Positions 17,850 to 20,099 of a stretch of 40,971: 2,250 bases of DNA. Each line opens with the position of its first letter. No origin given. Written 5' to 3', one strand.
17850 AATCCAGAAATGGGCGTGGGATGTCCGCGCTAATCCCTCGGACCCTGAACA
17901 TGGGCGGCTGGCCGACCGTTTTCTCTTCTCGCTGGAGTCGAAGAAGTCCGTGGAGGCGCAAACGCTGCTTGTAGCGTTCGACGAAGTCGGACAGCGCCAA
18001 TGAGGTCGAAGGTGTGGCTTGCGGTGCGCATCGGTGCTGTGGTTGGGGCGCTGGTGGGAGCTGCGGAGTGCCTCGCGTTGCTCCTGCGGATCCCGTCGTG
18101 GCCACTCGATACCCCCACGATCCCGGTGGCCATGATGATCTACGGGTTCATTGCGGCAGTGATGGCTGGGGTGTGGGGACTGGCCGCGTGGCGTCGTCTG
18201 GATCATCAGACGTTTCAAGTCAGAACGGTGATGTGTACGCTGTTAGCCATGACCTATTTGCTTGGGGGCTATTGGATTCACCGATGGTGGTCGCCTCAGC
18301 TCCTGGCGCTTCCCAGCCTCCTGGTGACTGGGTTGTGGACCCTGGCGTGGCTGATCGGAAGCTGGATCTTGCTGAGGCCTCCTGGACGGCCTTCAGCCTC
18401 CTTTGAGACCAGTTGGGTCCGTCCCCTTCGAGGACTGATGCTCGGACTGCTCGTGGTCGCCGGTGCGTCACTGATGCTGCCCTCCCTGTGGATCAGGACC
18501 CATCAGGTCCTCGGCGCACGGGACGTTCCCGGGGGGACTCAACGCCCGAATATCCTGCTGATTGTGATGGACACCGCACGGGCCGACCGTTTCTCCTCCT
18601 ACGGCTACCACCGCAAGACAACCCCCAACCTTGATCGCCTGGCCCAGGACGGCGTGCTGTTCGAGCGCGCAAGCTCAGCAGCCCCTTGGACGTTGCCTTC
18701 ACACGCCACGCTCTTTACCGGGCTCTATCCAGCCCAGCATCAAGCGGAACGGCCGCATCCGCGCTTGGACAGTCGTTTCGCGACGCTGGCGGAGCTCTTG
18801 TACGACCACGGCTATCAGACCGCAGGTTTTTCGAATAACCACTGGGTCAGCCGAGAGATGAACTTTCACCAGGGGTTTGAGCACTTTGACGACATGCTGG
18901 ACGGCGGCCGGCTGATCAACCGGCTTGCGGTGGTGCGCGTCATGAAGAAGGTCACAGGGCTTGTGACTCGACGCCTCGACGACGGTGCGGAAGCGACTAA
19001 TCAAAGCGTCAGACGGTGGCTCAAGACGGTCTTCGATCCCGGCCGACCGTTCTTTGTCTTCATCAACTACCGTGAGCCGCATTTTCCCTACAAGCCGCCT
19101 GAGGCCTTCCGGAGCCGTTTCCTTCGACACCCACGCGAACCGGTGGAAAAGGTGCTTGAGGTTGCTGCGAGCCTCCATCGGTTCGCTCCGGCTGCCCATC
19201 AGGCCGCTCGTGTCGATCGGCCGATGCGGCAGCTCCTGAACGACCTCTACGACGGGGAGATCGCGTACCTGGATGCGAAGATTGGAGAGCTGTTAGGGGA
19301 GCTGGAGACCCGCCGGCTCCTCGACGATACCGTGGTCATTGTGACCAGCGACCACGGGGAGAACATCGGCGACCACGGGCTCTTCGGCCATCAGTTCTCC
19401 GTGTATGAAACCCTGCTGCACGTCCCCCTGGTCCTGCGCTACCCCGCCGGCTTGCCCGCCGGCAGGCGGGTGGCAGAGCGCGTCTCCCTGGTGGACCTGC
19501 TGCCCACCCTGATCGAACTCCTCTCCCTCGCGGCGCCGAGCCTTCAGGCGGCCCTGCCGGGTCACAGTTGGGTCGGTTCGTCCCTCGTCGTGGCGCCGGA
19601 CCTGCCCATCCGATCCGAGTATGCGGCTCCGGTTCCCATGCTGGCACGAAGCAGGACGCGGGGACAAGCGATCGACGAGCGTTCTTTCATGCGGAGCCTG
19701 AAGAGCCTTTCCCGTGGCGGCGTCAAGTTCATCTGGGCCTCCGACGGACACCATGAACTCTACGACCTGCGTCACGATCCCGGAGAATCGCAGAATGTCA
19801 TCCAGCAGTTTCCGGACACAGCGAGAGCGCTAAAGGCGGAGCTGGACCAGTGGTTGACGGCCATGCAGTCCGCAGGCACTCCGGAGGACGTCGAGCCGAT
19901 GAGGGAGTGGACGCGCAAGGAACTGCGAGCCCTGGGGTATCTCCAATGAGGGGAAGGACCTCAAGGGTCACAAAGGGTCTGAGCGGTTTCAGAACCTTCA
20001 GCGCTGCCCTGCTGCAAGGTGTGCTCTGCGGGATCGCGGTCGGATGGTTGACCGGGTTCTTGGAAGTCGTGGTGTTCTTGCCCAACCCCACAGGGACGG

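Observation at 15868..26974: An 11-kb extracytoplasmic tailoring block sits between the glycosyltransferase block and the priming enzyme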

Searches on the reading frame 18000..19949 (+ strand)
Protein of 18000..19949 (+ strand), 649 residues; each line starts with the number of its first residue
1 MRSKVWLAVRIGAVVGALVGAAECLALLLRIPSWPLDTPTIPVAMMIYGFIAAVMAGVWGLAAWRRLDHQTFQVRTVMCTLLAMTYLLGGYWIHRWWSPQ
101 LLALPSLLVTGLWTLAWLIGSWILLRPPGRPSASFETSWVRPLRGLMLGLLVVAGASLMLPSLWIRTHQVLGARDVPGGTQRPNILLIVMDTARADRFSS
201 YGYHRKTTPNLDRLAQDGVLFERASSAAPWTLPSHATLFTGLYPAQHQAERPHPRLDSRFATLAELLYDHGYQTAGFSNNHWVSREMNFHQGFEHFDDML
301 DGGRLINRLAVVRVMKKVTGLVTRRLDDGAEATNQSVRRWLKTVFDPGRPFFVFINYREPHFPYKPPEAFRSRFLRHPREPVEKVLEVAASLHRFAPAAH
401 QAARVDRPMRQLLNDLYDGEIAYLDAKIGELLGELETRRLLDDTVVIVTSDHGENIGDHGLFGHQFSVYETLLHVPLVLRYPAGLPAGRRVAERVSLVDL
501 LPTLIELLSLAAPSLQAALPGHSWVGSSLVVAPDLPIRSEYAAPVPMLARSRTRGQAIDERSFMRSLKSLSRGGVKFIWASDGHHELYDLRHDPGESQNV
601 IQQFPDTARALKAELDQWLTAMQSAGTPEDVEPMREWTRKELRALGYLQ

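Call 4: search_protein_families(library=pfam, proteins=[window:18000-19949:+], max_evalue=0.01)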
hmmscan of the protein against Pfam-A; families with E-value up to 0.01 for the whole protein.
window:18000-19949:+ (649 aa): 4 families
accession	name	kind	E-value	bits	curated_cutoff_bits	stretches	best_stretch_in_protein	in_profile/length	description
PF00884.28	Sulfatase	-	1.2e-49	169.7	25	1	183-508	1-299/301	Sulfatase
PF01663.27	Phosphodiest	-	2.6e-16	60.6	23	2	186-247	2-60/342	Type I phosphodiesterase / nucleotide pyrophosphatase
PF16347.10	SGSH_C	-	1e-10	42.4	29.3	1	457-514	1-57/154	N-sulphoglucosamine sulphohydrolase, C-terminal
PF02995.22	DUF229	-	0.00072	18.8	25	1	423-459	312-348/496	Protein of unknown function (DUF229)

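Call 5: search_protein_families(library=ncbifam, proteins=[window:18000-19949:+], max_evalue=0.01)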
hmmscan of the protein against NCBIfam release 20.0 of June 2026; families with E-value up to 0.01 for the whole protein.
window:18000-19949:+ (649 aa): 25 families
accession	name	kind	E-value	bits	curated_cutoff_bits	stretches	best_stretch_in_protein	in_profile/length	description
NF010322.0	PRK13759.1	equivalog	1.1e-53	182.5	481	2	340-604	192-440/486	arylsulfatase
TIGR03417.1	chol_sulfatase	equivalog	4.3e-43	147.9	433.45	2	346-613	180-431/500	choline-sulfatase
NF045661.1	HdlasePehA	equivalog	8.1e-35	120.4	900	2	392-603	259-467/506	phosphoric/sulfuric ester hydrolase PehA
NF052527.1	Mn_arylsulf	exception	2.5e-29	102.6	850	2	345-508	194-359/479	manganese-dependent arylsulfatase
NF038075.1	fam_STM4013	hypoth_equivalog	1.1e-14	54.5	250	2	183-283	8-102/261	STM4013/SEN3800 family hydrolase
NF007160.0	PRK09598.1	equivalog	2.3e-12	46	561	2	182-241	223-283/523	phosphoethanolamine--lipid A transferase EptA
NF028537.1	P_eth_NH2_trans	domain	3.8e-12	45.5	500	2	180-243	224-286/527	phosphoethanolamine--lipid A transferase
NF008619.0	PRK11598.1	equivalog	5.6e-12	44.9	660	2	390-467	395-471/546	phosphoethanolamine transferase EptA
NF047438.1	polymyxin_MCR12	exception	1.9e-10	39.8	1200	2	413-467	419-473/548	MCR-12 family phosphoethanolamine--lipid A transferase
NF038282.1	LapC_YejM_PbgA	exception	4.3e-08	31.9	825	1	414-506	411-498/584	LPS biosynthesis-modulating metalloenzyme YejM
NF007933.0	PRK10649.1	subfamily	5.2e-08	31.9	404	1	182-281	235-331/577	phosphoethanolamine transferase CptA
NF053859.1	polymyxin_MCR13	exception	1e-07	31.2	1250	1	390-487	390-489/541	MCR-13 family phosphoethanolamine--lipid A transferase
NF033462.1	polymyxin_MCR4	exception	6.8e-07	28.4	1225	1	410-465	411-466/541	MCR-4 family phosphoethanolamine--lipid A transferase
NF033409.0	poly_MCR3_broad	equivalog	7.1e-07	28.2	1075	1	403-465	398-460/535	MCR-3-related phosphoethanolamine--lipid A transferase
NF033463.1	polymyxin_MCR5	exception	1.2e-06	27.5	1250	0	389-466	398-473/547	MCR-5 family phosphoethanolamine--lipid A transferase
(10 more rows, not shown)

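Call 10: search_solved_structures(query=window:18000-19949:+, max_evalue=0.00001, show_alignments=2)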
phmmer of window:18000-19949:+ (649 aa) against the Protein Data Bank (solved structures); distinct sequences matched with E-value up to 0.00001: 85 (the best 60 are shown).
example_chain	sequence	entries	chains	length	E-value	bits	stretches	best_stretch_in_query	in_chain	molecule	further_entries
7oz8_AAA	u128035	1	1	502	2.4e-31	112.2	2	344-615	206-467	Choline-sulfatase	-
4uph_A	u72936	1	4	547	6.9e-31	110.7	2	179-276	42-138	SULFATASE (SULFURIC ESTER HYDROLASE) PROTEIN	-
6pt6_B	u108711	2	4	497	5.2e-28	101.2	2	341-510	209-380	exo-2S-iota carrageenan S1 sulfatase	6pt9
6ptk_A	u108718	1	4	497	7.2e-28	100.7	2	341-510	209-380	exo-2S-iota carrageenan S1 sulfatase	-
6pt4_B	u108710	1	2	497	9.3e-28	100.4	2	341-510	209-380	exo-2S-iota carrageenan S1 sulfatase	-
4upi_A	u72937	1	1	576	2.7e-27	98.8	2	339-509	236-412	SULFATASE FAMILY PROTEIN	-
5g2v_A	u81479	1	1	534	1.5e-25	93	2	410-514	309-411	N-ACETYLGLUCOSAMINE-6-SULFATASE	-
7p24_AAA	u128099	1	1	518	4.2e-25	91.6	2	419-513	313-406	Mucin-desulfating sulfatase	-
9ihk_D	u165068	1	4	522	1e-24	90.3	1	199-518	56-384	Sulfatase_S1_30A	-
9koq_A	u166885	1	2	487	1.5e-24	89.8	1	181-508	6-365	Sulfatase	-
9s03_A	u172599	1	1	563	1.9e-24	89.4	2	180-367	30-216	Putative sulfatase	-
6hhm_A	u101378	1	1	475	6.4e-23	84.4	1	181-515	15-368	Arylsulfatase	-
4upl_A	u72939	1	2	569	2.3e-22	82.6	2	341-619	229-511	SULFATASE FAMILY PROTEIN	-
6s20_C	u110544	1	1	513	1.5e-21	79.9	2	176-276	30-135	N-acetylgalactosamine-6-O-sulfatase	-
9fo1_A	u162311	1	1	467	3.3e-21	78.8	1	182-246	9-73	k-carrageenan sulfatase S1_16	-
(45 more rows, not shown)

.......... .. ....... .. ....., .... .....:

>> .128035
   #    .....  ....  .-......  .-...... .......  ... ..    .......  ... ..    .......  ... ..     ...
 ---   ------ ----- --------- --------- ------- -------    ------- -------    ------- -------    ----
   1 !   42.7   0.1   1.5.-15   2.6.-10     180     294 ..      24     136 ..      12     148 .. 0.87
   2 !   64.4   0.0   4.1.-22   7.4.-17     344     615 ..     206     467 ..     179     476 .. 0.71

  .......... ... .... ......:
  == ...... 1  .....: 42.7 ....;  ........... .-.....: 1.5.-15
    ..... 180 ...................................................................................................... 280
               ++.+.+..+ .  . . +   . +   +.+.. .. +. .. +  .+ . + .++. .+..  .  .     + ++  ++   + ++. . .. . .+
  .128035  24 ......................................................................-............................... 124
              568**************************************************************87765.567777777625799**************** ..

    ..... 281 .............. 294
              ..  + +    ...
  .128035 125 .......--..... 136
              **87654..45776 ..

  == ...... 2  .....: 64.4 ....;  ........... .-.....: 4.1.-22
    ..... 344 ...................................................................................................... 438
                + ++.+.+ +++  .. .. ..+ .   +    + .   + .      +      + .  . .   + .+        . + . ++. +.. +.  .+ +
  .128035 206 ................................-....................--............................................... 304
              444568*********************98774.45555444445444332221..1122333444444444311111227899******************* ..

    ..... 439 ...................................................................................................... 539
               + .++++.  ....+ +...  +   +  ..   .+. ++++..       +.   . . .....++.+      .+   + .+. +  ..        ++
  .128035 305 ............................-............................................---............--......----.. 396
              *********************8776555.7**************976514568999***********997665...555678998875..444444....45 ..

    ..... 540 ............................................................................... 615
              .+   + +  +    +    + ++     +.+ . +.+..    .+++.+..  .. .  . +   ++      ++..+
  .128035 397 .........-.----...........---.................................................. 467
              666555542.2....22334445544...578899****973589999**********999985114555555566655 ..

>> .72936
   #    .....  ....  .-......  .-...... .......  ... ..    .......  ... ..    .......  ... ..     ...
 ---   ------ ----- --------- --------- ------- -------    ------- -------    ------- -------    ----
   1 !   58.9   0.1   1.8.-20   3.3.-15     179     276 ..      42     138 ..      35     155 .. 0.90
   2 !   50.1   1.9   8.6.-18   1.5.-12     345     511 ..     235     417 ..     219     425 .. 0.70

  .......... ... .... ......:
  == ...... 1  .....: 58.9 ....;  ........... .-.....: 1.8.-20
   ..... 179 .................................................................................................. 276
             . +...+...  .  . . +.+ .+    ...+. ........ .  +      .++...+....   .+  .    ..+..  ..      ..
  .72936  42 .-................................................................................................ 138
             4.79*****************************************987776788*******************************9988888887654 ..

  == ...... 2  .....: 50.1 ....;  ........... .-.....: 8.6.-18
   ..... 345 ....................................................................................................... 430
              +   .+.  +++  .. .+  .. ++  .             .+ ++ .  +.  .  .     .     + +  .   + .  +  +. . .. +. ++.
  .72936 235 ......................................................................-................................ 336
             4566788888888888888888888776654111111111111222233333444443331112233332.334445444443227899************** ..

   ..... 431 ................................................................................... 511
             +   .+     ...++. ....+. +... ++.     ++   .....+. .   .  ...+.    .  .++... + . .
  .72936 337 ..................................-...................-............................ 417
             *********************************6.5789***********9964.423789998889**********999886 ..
